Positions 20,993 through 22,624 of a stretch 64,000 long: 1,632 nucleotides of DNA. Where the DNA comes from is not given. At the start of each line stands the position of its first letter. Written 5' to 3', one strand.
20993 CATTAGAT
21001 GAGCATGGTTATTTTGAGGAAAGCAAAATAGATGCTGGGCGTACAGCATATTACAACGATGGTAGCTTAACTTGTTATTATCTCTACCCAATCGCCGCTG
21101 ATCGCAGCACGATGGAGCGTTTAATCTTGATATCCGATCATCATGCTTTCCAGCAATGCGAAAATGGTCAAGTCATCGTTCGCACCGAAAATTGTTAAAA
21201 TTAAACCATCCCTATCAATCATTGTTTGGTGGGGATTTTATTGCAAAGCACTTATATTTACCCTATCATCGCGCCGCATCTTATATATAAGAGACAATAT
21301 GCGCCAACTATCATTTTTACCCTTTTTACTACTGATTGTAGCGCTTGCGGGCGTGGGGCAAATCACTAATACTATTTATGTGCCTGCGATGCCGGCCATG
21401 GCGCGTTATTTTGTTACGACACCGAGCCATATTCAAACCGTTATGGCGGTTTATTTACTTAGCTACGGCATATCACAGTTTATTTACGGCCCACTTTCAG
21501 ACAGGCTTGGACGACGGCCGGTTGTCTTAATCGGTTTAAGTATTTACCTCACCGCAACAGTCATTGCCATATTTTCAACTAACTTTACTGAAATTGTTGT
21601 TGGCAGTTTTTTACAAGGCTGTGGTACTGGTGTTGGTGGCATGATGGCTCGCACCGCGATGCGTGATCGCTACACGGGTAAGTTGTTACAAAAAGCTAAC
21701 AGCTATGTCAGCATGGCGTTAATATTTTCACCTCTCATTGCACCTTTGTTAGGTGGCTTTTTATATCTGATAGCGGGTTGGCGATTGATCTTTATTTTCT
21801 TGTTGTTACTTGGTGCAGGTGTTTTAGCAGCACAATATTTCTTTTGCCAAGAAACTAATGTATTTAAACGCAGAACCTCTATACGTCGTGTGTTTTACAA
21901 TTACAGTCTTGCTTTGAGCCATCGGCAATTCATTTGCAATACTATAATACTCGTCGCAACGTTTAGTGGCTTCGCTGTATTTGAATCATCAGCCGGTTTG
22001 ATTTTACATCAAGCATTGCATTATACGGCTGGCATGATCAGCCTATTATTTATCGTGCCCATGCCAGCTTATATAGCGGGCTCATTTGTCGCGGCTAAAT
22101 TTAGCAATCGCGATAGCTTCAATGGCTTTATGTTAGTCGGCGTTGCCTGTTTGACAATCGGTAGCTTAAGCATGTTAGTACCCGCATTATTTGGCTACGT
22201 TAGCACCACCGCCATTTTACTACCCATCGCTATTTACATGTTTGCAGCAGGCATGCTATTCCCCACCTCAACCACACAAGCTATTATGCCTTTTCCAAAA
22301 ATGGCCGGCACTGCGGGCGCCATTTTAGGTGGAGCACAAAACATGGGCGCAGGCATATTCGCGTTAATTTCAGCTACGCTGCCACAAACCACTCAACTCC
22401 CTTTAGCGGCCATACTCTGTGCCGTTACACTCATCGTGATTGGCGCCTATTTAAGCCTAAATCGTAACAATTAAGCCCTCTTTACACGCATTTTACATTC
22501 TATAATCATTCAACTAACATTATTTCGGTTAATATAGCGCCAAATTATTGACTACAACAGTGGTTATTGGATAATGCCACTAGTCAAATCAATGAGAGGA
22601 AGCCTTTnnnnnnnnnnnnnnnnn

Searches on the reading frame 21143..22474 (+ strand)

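Call 77: search_protein_families(library=pfam, proteins=[window:21143-22474:+], max_evalue=0.0001)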
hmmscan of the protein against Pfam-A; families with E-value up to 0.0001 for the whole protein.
window:21143-22474:+ (443 aa): 2 families
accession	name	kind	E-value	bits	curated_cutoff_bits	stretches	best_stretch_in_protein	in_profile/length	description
PF07690.21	MFS_1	-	8.2e-40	137.2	33.4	1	71-406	7-346/347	Major Facilitator Superfamily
PF00083.30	Sugar_tr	-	1.2e-06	28.1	22.3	1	96-241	47-197/452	Sugar (and other) transporter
